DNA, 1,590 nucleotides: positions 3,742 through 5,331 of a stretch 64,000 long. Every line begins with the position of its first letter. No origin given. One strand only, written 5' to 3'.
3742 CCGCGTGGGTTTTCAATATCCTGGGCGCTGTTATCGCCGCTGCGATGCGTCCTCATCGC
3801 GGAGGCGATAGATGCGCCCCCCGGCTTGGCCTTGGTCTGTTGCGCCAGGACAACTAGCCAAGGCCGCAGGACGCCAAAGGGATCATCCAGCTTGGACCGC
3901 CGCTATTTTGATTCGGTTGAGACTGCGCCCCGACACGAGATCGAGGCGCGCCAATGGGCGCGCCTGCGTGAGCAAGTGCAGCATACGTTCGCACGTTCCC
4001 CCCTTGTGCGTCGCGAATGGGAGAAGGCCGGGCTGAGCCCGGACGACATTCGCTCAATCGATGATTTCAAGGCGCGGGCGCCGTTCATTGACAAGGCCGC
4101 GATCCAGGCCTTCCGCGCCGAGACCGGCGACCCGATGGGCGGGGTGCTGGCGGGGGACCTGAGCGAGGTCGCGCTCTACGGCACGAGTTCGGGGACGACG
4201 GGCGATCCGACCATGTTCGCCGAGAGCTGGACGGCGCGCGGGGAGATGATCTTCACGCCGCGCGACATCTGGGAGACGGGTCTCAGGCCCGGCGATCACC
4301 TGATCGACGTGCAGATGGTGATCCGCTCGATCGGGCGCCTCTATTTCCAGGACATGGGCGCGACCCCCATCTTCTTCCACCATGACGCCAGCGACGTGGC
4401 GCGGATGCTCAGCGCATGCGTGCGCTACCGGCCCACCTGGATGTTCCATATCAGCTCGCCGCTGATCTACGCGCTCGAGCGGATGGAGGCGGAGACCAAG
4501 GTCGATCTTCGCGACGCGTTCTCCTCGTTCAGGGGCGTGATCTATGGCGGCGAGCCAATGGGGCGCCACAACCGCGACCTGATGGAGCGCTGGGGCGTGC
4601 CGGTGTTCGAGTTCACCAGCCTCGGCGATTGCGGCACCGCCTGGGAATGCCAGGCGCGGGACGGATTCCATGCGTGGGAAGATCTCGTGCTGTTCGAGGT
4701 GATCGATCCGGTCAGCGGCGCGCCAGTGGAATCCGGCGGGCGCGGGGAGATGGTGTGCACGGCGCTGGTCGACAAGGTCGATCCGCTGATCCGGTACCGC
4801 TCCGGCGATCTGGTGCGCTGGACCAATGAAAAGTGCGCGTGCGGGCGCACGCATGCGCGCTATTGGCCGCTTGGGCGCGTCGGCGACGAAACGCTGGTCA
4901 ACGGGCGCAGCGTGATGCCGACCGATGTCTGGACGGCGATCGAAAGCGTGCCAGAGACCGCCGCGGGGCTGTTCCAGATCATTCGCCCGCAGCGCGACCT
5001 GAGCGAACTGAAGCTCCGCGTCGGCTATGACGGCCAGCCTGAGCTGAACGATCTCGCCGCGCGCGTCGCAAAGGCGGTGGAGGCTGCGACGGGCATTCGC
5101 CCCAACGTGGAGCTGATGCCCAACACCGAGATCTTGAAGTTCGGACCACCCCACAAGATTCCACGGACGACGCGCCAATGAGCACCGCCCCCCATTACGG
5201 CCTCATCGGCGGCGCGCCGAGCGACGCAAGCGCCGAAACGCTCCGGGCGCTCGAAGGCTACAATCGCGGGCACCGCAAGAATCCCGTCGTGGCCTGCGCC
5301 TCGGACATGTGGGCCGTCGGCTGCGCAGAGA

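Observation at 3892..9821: Split ACAD10/11-type (LvaA/LvaC-like) kinase plus ACAD module behind a PaaK-type ligase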

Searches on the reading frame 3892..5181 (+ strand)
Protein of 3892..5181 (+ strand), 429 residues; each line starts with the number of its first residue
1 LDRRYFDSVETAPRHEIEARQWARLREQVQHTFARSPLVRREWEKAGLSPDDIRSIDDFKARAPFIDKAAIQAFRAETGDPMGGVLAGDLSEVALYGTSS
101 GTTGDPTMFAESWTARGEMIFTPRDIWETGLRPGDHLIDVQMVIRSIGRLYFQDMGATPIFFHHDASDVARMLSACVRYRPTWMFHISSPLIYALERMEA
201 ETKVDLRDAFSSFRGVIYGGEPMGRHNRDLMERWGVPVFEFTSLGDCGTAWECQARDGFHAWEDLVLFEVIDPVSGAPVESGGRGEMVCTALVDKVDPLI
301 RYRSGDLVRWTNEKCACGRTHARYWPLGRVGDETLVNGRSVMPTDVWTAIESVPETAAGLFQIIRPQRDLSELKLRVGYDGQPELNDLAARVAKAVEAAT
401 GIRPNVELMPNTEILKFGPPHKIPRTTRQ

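Call 4: search_protein_families(library=pfam, proteins=[window:3892-5181:+], max_evalue=0.01)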
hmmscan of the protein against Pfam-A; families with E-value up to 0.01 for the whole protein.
window:3892-5181:+ (429 aa): 2 families
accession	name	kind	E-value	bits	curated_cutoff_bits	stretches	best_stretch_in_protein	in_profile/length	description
PF00501.34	AMP-binding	-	0.00041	19.7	29.9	1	156-228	231-303/384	AMP-binding enzyme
PF14535.12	AMP-binding_C_2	-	0.0027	18.4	25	0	338-414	1-82/96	AMP-binding enzyme C-terminal domain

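Call 5: search_protein_families(library=ncbifam, proteins=[window:3892-5181:+], max_evalue=0.01)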
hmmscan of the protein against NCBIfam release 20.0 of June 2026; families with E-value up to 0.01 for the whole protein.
window:3892-5181:+ (429 aa): 8 families
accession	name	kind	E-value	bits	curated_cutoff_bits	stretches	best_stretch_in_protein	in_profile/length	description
NF041878.1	paak_haloarch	equivalog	8.8e-43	146.4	700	2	193-405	185-402/427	phenylacetate--CoA ligase PaaK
NF053551.1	FlxY_rubin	equivalog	1.1e-32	113.3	520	2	177-418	165-409/424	flexirubin biosynthesis putative acyl-CoA ligase FlxY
TIGR02155.1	PA_CoA_ligase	equivalog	1.2e-32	113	646.3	1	10-406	1-400/422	phenylacetate--CoA ligase PaaK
NF045666.1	DVU1553_fam_AMP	equivalog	1.8e-31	109.5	300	1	11-325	17-325/331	DVU_1553 family AMP-dependent CoA ligase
TIGR03335.1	F390_ftsA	equivalog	5.6e-24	84.6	458.7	1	8-349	5-348/445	coenzyme F390 synthetase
NF041217.1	BagE_FevW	exception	5.4e-22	78.3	800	1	85-413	63-391/424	bagremycin/ferroverdin synthetase BagE/FevW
NF005850.0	PRK07768.1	subfamily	0.0016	16.8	572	1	328-416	434-528/545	long-chain-fatty-acid--CoA ligase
NF006624.1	PRK09192.1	subfamily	0.0063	14.9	600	1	327-413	453-542/567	fatty acyl-AMP ligase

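Call 38: search_solved_structures(query=window:3892-5181:+, max_evalue=0.001, show_alignments=2)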
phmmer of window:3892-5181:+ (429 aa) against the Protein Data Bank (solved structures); distinct sequences matched with E-value up to 0.001: 8.
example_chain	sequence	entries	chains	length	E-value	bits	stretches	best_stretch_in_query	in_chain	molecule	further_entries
6hdw_A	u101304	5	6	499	5e-40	140.8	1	3-412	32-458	2-hydroxyisobutyryl-CoA synthetase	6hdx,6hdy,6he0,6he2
4r1l_A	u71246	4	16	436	5.6e-38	134.1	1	5-372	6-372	Phenylacetate-coenzyme A ligase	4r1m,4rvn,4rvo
2y4o_A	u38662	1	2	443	1.7e-30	109.5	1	7-369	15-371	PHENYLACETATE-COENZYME A LIGASE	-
2y27_A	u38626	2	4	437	5.7e-30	107.7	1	7-394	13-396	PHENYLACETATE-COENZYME A LIGASE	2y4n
6wuq_A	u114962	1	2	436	2.5e-22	82.5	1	21-408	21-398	AjiA1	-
6siw_A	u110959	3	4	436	4.1e-20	75.2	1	81-377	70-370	PaaK-like ligase (AMP-dependent synthetase and ligase) | AMP-dependent synthetase and ligase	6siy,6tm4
6siw_B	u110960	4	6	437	4.2e-20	75.2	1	81-377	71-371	PaaK-like ligase (AMP-dependent synthetase and ligase) | AMP-dependent synthetase and ligase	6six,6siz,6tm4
9s3l_A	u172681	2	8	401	5.9e-14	54.9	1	45-332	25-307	Phenylacetate-CoA ligase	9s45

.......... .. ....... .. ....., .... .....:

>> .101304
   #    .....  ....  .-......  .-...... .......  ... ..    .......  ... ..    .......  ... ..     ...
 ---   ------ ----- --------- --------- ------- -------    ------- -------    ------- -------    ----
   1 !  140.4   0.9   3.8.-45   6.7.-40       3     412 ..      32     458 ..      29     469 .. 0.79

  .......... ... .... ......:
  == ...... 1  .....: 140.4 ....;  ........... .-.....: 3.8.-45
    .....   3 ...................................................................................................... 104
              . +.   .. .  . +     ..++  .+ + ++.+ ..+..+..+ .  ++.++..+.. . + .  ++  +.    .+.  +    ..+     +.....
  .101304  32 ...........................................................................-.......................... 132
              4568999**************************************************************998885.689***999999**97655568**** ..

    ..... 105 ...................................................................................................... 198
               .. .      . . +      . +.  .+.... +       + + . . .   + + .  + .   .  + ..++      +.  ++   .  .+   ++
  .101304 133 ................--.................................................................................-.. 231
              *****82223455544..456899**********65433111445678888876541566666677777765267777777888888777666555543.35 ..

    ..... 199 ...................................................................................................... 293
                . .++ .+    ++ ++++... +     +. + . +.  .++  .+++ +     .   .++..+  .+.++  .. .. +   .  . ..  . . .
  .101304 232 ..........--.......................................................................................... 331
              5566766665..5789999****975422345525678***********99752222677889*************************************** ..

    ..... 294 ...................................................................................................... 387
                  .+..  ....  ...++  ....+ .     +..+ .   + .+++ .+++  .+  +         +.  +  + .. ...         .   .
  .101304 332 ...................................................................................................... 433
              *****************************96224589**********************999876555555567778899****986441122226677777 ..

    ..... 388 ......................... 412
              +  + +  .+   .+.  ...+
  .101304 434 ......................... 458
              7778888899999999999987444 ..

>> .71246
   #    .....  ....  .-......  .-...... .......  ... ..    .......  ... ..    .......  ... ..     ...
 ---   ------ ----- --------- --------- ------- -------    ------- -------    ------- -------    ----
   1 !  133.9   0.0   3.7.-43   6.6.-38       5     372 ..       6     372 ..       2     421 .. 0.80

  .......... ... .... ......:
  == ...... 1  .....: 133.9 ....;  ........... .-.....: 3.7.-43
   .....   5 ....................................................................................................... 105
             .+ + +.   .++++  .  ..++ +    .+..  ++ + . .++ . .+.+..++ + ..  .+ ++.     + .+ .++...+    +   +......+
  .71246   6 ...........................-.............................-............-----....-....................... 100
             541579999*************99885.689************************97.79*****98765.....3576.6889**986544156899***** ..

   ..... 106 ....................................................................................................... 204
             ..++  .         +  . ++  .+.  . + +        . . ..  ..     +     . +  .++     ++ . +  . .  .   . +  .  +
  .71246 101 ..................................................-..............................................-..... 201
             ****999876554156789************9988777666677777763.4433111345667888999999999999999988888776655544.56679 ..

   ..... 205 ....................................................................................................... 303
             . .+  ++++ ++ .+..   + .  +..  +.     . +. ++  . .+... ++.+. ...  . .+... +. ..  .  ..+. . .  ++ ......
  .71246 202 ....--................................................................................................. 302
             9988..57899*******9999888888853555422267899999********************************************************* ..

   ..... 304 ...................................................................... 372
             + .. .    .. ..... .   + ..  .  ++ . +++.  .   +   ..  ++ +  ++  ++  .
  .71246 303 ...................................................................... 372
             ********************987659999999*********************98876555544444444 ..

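Call 57: find_homologous_proteins(query=A4, max_evalue=1e-30)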
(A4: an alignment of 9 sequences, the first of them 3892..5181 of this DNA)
Query A4 (9 sequences) (429 aa, profile of the alignment): 808 proteins with E <= 1e-30 among 8000 candidates; the best 120 are listed.
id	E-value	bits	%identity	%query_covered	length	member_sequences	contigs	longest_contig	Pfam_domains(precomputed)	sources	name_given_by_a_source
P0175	1.5e-254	862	84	100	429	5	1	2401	-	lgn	-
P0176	6.8e-254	860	83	100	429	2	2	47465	-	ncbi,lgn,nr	ncbi:MAG TPA: hypothetical protein VG943_16725 [Caulobacterales bacterium]|nr:hypothetical protein [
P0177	5.7e-250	847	100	100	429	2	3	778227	-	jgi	jgi:phenylacetate-CoA ligase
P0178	6.2e-250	847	82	100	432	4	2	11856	-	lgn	-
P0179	1.2e-249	846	85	100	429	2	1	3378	-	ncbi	-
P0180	3.3e-249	845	84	100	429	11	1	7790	-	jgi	jgi:phenylacetate-CoA ligase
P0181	2.2e-248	842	74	100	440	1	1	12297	-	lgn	-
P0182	8.9e-247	837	84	100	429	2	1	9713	PF00501.35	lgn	-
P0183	7.6e-246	834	83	100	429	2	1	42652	PF00501.35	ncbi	ncbi:MAG: hypothetical protein ABL889_00915 [Terricaulis sp.]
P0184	1.1e-243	826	79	100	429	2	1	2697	-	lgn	-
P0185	1.1e-239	813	79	100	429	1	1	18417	-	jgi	jgi:phenylacetate-CoA ligase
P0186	2.1e-235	799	74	100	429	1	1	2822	-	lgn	-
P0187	1.0e-227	774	55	99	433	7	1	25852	-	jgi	jgi:phenylacetate-CoA ligase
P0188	1.4e-227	773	54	100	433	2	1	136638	-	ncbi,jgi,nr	ncbi:MAG: hypothetical protein LBE62_08480 [Azonexus sp.]|jgi:phenylacetate-CoA ligase|nr:hypothetic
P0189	1.1e-223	761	59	99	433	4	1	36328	-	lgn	-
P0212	1.4e-205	701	60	100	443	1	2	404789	-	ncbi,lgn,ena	ncbi:MAG: phenylacetate--CoA ligase family protein [Rhizomicrobium sp.]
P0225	9.8e-191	652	55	100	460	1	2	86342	-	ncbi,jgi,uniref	ncbi:phenylacetate--CoA ligase family protein [Brevundimonas sp.]|jgi:phenylacetate-CoA ligase|unire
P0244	3.5e-167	575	45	99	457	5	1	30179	PF00501.35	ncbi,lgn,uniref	ncbi:phenylacetate--CoA ligase family protein [Algiphilus sp.]|uniref:phenylacetate--CoA ligase fami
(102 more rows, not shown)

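Call 58: find_encoding_contigs(protein=P0225, flank=9000, max_places=1)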
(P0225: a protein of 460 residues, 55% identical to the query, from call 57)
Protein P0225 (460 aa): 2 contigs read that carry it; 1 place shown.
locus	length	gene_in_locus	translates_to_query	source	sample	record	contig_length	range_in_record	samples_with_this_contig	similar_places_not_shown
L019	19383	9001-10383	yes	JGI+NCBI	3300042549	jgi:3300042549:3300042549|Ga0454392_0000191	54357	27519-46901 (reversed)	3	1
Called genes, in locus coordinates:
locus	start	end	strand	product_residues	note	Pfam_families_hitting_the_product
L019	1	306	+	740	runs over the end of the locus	PF00884:Sulfatase, PF01663:Phosphodiest (faint), PF16347:SGSH_C (faint)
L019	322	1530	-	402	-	PF02771:Acyl-CoA_dh_N, PF02770:Acyl-CoA_dh_M, PF00441:Acyl-CoA_dh_1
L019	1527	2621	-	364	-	PF02771:Acyl-CoA_dh_N, PF00441:Acyl-CoA_dh_1, PF08028:Acyl-CoA_dh_2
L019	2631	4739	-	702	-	PF00378:ECH_1, PF16113:ECH_2, PF02737:3HCDH_N, PF00725:3HCDH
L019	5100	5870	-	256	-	PF00106:adh_short, PF08659:KR, PF13460:NAD_binding_10 (weak), PF13561:adh_short_C2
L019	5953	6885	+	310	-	PF19327:Ap4A_phos_N, PF09830:ATP_transf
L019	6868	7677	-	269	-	PF00106:adh_short, PF08659:KR, PF13561:adh_short_C2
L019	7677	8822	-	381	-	PF00724:Oxidored_FMN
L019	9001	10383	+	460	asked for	-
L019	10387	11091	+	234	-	-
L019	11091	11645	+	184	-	PF13577:SnoaL_4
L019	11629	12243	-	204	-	PF00440:TetR_N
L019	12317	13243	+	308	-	PF05368:NmrA, PF01370:Epimerase (weak), PF13460:NAD_binding_10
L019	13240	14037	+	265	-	PF00378:ECH_1, PF16113:ECH_2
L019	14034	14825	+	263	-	PF00106:adh_short, PF08659:KR, PF13561:adh_short_C2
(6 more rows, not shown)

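Call 59: find_encoding_contigs(protein=P0244, flank=9000, max_places=1)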
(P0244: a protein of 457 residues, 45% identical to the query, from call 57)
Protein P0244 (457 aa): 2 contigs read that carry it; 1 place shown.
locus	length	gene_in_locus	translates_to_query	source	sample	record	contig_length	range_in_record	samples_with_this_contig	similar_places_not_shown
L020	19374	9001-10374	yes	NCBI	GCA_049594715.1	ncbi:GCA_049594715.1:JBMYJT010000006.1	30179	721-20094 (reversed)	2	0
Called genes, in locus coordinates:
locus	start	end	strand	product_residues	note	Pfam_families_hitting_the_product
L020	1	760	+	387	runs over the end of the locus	PF02771:Acyl-CoA_dh_N, PF02770:Acyl-CoA_dh_M, PF00441:Acyl-CoA_dh_1, PF08028:Acyl-CoA_dh_2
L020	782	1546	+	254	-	PF00106:adh_short, PF01370:Epimerase, PF08659:KR, PF13460:NAD_binding_10 (weak), PF13561:adh_short_C2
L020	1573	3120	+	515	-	PF00501:AMP-binding, PF13193:AMP-binding_C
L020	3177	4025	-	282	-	PF01022:HTH_5, PF12840:HTH_20, PF01047:MarR (faint), PF12802:MarR_2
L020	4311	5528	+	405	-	PF06742:DUF1214 (faint)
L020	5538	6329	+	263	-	PF00106:adh_short, PF08659:KR, PF23441:SDR (faint), PF13561:adh_short_C2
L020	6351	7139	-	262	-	PF00378:ECH_1, PF16113:ECH_2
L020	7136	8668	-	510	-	PF00392:GntR, PF02082:Rrf2 (faint), PF14502:HTH_41 (faint), PF07729:FCD, PF00392:GntR, PF07729:FCD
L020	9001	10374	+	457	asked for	PF00501:AMP-binding (faint)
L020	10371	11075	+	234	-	-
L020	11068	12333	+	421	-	PF07690:MFS_1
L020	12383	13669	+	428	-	PF13469:Sulfotransfer_3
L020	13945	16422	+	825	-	PF07715:Plug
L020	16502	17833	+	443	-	PF06863:DUF1254, PF06742:DUF1214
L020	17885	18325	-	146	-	PF13279:4HBT_2, PF03061:4HBT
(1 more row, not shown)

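Call 63: find_encoding_contigs(protein=P0212, flank=10000, max_places=1)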
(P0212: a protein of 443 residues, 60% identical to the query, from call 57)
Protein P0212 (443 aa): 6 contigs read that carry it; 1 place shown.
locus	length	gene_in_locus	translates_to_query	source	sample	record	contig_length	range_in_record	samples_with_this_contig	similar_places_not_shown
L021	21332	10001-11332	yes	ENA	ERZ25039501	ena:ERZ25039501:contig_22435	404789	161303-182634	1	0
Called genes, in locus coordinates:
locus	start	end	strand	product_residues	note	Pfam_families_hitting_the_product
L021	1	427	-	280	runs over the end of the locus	PF00106:adh_short, PF08659:KR (weak), PF13561:adh_short_C2, PF08643:DUF1776 (weak)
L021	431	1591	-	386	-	PF00685:Sulfotransfer_1 (weak), PF13469:Sulfotransfer_3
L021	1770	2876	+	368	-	PF02771:Acyl-CoA_dh_N, PF00441:Acyl-CoA_dh_1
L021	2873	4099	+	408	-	PF02771:Acyl-CoA_dh_N, PF02770:Acyl-CoA_dh_M, PF00441:Acyl-CoA_dh_1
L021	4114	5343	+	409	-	PF00067:p450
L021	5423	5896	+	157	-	PF13340:DUF4096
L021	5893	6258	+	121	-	PF01609:DDE_Tnp_1, PF13586:DDE_Tnp_1_2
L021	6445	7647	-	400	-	PF13546:DDE_5, PF01609:DDE_Tnp_1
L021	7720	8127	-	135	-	PF12172:zf-ChsH2, PF01796:OB_ChsH2_C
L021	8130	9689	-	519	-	PF00501:AMP-binding, PF13193:AMP-binding_C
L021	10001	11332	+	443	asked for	-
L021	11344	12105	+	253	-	-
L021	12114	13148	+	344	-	PF01636:APH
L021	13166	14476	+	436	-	PF02771:Acyl-CoA_dh_N, PF02770:Acyl-CoA_dh_M, PF11794:HpaB_N (faint), PF00441:Acyl-CoA_dh_1, PF08028:Acyl-CoA_dh_2 (weak)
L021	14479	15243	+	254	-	PF23441:SDR, PF00106:adh_short, PF08659:KR (weak), PF13561:adh_short_C2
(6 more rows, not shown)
